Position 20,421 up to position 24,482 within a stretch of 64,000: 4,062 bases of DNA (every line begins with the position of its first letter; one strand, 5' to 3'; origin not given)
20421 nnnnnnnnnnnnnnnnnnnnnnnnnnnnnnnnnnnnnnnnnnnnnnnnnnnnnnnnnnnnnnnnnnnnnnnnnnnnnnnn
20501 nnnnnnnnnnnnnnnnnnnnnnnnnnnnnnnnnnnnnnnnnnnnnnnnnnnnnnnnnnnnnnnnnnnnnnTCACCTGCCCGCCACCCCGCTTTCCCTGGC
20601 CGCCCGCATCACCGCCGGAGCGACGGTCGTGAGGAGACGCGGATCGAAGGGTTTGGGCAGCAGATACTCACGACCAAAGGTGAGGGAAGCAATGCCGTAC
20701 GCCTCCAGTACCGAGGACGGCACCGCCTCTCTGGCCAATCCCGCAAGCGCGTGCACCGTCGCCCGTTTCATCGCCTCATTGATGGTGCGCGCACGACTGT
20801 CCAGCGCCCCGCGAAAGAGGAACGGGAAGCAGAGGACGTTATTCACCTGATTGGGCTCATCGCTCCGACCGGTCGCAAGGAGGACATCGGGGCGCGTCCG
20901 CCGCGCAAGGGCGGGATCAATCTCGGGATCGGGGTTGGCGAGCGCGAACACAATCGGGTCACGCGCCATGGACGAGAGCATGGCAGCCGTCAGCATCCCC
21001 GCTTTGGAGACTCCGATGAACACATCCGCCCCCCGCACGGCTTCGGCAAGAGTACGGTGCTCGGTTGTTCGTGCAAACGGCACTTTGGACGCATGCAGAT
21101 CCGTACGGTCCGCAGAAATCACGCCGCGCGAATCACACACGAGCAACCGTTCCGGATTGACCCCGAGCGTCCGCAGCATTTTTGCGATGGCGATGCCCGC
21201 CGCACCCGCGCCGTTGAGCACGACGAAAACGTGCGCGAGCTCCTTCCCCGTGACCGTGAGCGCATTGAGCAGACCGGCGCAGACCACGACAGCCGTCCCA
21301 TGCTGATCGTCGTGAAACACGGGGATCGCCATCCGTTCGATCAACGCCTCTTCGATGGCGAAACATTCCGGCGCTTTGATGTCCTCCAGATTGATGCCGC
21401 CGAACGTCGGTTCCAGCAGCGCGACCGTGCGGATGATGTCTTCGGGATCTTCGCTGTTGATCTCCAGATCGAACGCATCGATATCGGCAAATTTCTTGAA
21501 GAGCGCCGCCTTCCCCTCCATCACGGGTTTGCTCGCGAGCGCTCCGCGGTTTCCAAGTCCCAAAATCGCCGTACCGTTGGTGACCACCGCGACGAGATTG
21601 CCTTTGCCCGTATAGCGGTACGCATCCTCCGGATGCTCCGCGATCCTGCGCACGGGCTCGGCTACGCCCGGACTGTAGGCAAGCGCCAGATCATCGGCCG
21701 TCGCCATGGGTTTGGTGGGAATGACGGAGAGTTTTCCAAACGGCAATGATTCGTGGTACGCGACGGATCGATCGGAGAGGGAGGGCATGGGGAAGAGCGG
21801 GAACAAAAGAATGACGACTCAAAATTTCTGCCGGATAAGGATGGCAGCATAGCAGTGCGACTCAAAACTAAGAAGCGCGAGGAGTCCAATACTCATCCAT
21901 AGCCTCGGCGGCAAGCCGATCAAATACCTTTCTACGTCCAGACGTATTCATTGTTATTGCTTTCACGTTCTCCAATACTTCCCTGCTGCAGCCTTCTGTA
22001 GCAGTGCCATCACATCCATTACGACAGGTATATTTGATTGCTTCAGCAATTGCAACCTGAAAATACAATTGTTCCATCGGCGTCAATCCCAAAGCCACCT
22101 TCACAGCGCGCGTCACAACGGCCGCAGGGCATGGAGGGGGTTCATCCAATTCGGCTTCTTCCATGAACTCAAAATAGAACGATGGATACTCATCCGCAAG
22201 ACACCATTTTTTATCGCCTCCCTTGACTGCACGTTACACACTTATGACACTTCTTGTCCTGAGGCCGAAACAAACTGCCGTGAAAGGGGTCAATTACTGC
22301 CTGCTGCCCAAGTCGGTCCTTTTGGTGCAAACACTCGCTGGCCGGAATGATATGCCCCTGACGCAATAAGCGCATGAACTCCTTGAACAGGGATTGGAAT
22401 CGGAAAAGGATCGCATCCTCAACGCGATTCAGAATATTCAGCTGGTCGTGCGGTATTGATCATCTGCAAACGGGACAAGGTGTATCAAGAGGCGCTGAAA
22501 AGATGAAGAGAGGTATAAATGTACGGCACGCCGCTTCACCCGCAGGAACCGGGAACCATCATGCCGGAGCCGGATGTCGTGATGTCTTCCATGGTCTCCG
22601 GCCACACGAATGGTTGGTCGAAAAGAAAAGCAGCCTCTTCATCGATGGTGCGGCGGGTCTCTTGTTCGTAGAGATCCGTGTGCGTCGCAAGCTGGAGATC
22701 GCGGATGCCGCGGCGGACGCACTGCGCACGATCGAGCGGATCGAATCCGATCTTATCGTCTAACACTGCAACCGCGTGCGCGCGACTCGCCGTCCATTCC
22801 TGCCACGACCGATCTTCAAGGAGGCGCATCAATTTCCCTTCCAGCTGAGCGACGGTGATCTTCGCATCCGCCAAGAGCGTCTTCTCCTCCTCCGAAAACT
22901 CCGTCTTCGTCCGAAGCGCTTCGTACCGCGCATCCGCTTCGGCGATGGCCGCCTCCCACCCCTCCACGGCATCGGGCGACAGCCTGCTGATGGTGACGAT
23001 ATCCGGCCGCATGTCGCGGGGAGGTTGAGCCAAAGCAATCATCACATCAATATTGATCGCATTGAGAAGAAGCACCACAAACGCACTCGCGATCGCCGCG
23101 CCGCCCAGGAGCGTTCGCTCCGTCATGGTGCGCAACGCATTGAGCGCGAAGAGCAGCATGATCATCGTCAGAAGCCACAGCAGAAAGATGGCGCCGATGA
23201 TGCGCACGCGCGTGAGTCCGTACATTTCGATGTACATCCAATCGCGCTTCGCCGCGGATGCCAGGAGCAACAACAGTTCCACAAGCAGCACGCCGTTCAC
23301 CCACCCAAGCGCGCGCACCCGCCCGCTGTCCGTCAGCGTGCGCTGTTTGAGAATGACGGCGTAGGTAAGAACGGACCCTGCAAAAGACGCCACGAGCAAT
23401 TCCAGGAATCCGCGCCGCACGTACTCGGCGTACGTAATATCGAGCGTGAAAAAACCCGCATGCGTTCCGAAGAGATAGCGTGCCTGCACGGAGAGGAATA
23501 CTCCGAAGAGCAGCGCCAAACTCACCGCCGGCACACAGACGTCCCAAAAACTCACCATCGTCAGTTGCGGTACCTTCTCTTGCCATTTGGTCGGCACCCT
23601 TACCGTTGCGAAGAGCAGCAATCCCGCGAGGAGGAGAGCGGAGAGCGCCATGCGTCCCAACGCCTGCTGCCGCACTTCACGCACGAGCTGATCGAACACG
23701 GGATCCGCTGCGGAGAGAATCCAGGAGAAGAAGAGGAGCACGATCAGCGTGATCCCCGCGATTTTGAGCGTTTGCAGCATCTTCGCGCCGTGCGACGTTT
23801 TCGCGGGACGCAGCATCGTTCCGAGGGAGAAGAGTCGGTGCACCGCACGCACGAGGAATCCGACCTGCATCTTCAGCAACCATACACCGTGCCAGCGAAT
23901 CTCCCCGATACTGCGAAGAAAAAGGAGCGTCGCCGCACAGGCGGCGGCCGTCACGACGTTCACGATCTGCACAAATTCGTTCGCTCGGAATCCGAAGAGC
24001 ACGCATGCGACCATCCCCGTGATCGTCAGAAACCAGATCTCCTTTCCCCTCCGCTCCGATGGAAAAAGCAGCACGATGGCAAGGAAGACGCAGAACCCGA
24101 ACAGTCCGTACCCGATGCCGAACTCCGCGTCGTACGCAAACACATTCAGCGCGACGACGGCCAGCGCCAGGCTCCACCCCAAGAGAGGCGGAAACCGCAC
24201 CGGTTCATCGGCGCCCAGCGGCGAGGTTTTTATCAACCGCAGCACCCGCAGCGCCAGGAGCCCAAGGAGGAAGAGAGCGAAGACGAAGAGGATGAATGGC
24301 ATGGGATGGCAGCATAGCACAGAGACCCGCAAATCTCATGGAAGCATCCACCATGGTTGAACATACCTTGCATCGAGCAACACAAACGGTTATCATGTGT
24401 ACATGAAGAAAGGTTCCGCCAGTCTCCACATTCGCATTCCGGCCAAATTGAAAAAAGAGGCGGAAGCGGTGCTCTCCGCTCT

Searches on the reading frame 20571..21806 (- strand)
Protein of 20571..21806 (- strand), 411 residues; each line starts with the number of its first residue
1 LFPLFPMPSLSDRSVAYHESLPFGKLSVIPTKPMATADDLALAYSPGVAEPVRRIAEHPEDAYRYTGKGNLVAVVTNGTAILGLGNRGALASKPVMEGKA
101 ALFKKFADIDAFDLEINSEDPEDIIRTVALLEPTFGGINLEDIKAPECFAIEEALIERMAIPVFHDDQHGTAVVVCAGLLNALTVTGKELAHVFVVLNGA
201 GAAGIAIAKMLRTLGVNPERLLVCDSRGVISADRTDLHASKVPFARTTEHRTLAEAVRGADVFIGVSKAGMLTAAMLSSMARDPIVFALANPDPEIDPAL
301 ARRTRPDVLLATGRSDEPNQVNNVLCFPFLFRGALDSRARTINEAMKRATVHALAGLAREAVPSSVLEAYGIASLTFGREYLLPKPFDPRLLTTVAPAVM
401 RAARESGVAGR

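Call 17: search_protein_families(library=pfam, proteins=[window:20571-21806:-])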
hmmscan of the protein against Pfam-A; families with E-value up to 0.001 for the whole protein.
window:20571-21806:- (411 aa): 2 families
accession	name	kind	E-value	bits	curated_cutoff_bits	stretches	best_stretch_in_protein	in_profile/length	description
PF00390.24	malic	-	2.8e-27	96.2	23.1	1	25-154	3-180/182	Malic enzyme, N-terminal domain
PF03949.21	Malic_M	-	9.5e-24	84.5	23.5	1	170-362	3-229/258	Malic enzyme, NAD binding domain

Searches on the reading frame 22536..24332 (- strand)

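Call 17: search_protein_families(library=pfam, proteins=[window:22536-24332:-])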
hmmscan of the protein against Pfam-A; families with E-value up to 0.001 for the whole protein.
window:22536-24332:- (598 aa): 1 family
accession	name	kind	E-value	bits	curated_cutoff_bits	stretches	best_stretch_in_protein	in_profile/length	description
PF13687.11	DUF4153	-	3.8e-41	141.9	27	1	105-457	3-368/373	Domain of unknown function (DUF4153)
